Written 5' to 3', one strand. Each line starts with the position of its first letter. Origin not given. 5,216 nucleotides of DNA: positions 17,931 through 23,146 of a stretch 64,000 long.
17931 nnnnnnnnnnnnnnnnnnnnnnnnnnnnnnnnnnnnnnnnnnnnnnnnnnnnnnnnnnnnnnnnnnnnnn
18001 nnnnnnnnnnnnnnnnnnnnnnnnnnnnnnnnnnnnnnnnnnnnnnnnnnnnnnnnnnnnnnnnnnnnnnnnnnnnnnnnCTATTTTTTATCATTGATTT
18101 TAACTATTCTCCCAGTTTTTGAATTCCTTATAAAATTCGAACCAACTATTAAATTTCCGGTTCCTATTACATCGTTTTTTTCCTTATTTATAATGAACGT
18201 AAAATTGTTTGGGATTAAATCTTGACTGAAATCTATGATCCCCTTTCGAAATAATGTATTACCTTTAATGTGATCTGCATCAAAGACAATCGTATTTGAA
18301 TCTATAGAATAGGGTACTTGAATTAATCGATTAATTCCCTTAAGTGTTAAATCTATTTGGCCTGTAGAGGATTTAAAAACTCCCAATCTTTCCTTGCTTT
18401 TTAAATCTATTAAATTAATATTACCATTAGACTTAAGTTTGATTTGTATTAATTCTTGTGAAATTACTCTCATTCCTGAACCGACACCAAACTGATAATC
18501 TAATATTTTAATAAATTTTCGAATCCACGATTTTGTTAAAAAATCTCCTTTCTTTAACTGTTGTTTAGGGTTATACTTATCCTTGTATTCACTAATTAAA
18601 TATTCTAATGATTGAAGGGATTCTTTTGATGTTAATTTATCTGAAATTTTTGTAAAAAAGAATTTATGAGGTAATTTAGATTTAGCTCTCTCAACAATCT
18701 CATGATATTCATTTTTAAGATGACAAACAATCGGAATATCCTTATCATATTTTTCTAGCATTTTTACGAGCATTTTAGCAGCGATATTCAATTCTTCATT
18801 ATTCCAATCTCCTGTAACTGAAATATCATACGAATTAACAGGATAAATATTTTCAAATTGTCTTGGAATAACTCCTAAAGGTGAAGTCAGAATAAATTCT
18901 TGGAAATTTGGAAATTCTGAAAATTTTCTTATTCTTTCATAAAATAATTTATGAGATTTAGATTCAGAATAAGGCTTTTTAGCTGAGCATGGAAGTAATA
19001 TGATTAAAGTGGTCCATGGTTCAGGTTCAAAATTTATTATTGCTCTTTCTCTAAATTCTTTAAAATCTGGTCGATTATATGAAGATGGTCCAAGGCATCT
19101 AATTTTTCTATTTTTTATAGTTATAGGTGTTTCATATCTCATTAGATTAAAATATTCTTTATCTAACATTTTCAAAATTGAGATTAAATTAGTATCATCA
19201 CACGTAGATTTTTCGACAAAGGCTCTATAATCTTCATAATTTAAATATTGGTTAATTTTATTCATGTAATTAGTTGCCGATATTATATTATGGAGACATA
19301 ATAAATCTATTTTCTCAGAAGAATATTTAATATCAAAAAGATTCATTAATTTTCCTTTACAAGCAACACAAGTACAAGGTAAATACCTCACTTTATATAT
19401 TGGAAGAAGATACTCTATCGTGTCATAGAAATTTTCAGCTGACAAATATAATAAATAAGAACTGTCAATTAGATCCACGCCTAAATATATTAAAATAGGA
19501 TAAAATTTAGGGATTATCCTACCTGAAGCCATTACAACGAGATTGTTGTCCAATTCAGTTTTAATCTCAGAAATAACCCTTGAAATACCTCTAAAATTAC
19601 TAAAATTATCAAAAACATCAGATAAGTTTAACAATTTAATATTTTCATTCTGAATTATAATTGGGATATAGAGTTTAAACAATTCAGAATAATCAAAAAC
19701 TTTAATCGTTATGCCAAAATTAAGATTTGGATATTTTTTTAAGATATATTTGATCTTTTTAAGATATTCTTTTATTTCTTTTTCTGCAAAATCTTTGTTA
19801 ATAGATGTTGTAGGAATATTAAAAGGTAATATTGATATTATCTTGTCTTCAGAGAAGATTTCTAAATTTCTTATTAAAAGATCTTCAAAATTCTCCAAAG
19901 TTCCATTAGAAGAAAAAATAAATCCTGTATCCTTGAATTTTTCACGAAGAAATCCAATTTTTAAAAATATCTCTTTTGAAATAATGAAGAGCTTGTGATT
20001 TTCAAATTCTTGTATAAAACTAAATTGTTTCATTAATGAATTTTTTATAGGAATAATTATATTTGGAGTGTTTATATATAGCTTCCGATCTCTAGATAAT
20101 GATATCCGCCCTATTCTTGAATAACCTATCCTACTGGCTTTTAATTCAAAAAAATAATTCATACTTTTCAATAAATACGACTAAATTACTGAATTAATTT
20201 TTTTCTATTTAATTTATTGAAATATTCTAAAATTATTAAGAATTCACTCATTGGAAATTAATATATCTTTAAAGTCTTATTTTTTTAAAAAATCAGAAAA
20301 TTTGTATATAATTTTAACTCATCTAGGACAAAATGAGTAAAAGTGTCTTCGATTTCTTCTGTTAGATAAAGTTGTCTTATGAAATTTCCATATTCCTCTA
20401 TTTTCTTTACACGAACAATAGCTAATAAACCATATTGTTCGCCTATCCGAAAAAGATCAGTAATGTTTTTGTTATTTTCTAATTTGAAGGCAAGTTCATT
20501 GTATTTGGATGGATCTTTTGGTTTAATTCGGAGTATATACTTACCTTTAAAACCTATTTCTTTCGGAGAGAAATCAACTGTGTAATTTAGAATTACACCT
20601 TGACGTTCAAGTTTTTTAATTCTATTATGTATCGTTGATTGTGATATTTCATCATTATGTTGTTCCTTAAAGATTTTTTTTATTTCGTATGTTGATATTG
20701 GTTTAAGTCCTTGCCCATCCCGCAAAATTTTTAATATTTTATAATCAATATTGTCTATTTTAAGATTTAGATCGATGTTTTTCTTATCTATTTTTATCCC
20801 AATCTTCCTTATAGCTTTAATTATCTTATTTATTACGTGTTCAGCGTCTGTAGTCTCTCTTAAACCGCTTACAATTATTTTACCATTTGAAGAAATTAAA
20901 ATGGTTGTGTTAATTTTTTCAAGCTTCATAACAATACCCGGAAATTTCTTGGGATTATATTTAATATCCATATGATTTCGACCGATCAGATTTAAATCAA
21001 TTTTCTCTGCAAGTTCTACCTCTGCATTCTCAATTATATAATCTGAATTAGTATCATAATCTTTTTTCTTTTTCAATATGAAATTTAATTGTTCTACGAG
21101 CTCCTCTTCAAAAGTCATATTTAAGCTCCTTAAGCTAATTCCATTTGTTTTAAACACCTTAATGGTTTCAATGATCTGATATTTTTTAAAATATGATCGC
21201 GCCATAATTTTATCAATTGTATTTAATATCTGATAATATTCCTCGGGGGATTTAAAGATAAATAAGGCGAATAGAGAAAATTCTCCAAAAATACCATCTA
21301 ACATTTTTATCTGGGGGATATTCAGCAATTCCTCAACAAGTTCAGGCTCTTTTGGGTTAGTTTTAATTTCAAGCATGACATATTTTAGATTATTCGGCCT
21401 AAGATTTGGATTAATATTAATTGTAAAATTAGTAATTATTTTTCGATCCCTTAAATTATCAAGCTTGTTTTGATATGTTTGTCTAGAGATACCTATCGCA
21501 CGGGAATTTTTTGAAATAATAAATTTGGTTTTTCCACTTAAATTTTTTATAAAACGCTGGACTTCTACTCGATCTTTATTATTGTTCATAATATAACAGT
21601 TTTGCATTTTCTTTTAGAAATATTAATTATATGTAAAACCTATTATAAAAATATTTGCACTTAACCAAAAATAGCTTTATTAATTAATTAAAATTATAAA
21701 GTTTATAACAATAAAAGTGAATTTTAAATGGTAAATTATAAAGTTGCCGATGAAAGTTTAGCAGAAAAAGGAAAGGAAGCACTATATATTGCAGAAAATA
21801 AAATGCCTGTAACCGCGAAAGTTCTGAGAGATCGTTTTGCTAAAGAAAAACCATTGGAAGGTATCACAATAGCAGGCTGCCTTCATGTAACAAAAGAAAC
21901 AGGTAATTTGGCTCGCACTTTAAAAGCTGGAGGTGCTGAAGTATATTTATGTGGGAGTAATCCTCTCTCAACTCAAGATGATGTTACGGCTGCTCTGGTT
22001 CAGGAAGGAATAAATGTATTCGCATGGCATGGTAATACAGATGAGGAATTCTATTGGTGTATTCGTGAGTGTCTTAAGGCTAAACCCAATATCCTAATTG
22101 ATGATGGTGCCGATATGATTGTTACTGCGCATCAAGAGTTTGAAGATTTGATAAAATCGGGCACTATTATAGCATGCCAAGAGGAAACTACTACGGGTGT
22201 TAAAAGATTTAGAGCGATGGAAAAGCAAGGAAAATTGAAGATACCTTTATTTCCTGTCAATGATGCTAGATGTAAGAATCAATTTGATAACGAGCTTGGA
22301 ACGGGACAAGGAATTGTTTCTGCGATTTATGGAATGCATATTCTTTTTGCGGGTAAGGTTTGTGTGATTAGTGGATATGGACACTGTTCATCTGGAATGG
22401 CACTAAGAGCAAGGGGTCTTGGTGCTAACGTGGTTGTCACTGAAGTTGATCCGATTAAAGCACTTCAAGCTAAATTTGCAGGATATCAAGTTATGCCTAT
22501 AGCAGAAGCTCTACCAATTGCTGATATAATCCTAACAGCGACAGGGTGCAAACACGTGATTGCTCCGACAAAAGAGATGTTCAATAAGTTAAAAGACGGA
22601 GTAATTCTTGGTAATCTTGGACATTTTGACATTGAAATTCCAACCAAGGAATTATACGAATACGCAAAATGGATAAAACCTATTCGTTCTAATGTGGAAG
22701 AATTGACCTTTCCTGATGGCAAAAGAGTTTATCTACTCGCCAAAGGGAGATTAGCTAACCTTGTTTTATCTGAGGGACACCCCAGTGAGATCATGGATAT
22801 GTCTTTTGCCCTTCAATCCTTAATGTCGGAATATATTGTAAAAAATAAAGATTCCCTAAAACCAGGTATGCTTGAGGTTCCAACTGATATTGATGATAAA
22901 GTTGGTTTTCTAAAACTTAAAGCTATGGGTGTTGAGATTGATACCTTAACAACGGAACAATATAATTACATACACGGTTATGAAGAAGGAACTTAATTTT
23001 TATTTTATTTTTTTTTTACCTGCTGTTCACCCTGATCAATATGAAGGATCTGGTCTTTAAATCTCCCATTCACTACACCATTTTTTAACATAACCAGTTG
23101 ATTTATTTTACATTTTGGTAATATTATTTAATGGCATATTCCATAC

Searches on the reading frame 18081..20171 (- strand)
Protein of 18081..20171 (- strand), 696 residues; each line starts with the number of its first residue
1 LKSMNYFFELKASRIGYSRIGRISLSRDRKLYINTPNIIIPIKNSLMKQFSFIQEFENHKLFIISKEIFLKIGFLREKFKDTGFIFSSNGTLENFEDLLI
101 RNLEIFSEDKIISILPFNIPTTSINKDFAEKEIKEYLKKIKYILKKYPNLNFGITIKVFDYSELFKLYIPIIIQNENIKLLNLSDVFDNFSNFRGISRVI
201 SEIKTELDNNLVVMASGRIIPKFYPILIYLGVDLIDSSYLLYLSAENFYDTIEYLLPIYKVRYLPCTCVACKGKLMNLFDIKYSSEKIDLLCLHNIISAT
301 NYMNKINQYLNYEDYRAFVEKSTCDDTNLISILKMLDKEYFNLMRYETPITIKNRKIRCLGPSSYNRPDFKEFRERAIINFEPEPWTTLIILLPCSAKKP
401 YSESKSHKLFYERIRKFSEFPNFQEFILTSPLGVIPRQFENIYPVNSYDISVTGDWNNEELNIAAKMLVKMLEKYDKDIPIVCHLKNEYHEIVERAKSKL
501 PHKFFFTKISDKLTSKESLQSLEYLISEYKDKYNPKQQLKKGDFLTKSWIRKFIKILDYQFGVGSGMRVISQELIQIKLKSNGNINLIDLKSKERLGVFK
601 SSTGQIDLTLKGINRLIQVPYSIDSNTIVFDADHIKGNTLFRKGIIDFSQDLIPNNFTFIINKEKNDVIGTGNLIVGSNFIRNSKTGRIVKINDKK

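Call 12: search_protein_families(library=ncbifam, proteins=[window:18081-20171:-])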
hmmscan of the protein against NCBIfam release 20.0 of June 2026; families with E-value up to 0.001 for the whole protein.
window:18081-20171:- (696 aa): 6 families
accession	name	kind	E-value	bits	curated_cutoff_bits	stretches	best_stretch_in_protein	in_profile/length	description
NF040592.1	tRNA_mod_ArcS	equivalog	2e-88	297.5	440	1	168-692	87-572/575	archaeosine synthase subunit alpha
NF053620.1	ArchsnAlpArcSThp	equivalog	7.6e-39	133.5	600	1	294-692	151-514/515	archaeosine synthase subunit alpha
TIGR00432.2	arcsn_tRNA_tgt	equivalog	2.2e-20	72.5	350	1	115-447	119-436/441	tRNA guanosine(15) transglycosylase TgtA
TIGR00451.1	unchar_dom_2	domain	2.7e-05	24.3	27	1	605-692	15-101/107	uncharacterized domain 2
TIGR03684.1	arCOG00985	hypoth_equivalog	0.00019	21.3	120.6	1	584-691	41-142/154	arCOG04150 universal archaeal PUA-domain protein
NF003280.0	PRK04270.1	equivalog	0.00097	18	242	0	550-693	165-305/323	RNA-guided pseudouridylation complex pseudouridine synthase subunit Cbf5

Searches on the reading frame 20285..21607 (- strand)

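Call 12: search_protein_families(library=ncbifam, proteins=[window:20285-21607:-])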
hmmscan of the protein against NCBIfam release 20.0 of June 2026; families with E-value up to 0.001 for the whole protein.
window:20285-21607:- (440 aa): 17 families
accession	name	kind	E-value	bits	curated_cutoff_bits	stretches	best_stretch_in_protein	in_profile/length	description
NF001592.0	PRK00394.1-1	equivalog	2.8e-17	62.8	270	1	189-286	7-103/194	TATA-box-binding protein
NF040947.1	trans_reg_LysM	equivalog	4.5e-17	62.1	180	2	284-429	1-134/136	HTH-type transcriptional regulator LysM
NF001597.0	PRK00394.2-2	subfamily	2.3e-16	59.8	255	1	195-287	13-102/183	TATA-box-binding protein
NF001593.0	PRK00394.1-2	subfamily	9.4e-16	57.8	181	1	195-277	16-98/184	TATA-box-binding protein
NF041396.1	TranRegLrp_Halo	equivalog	3.8e-15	56.1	190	1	320-435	30-144/149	HTH-type transcriptional regulator Lrp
NF001594.0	PRK00394.1-3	equivalog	5.4e-15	55.2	278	1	195-277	12-95/182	TATA-box-binding protein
NF053758.1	ChrTpTrnRegChrS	equivalog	1.7e-14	53.9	250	2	278-419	7-138/158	chromate efflux transcriptional regulator ChrS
NF008384.0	PRK11179.1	equivalog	1e-13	51.4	227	1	281-428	4-143/153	transcriptional regulator AsnC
NF001600.0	PRK00394.2-5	equivalog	3.9e-12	46.1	308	1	150-270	64-184/186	TATA-box-binding protein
NF001595.0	PRK00394.1-5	subfamily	4.8e-12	46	288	1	189-271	102-184/186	TATA-box-binding protein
NF001596.0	PRK00394.2-1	subfamily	3.2e-11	43.3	347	1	192-281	8-100/183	TATA-box-binding protein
NF001601.0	PRK00394.2-6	equivalog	1.4e-10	41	316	1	192-287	8-102/181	TATA-box-binding protein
NF040820.1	trans_reg_LrpA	equivalog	1.7e-10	41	250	1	320-410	29-118/141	HTH-type transcriptional regulator LrpA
NF008370.0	PRK11169.1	equivalog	8.7e-10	38.5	233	1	281-435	9-157/164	leucine-responsive transcriptional regulator Lrp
NF001599.0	PRK00394.2-4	subfamily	1.2e-09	38.2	307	1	195-287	12-103/185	TATA-box-binding protein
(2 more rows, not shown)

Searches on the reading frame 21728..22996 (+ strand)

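Call 12: search_protein_families(library=ncbifam, proteins=[window:21728-22996:+])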
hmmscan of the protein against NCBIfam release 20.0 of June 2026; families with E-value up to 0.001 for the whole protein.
window:21728-22996:+ (422 aa): 6 families
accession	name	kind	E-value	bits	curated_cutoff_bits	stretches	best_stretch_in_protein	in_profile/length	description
TIGR00936.1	ahcY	equivalog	1.1e-156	521.9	497.6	1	4-422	1-416/416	adenosylhomocysteinase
NF004005.0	PRK05476.2-3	equivalog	2.1e-156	520.9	275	1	3-420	4-417/418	adenosylhomocysteinase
NF004009.0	PRK05476.3-2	equivalog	5.5e-68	229.9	485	1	14-403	77-460/487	adenosylhomocysteinase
NF004010.0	PRK05476.3-3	equivalog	6.9e-65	219.6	512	1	12-417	15-425/432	adenosylhomocysteinase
NF004008.0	PRK05476.3-1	equivalog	4.6e-19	68.7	440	1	150-372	97-301/326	adenosylhomocysteinase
NF009940.0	PRK13403.1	equivalog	0.00099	18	406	0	206-269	13-76/335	ketol-acid reductoisomerase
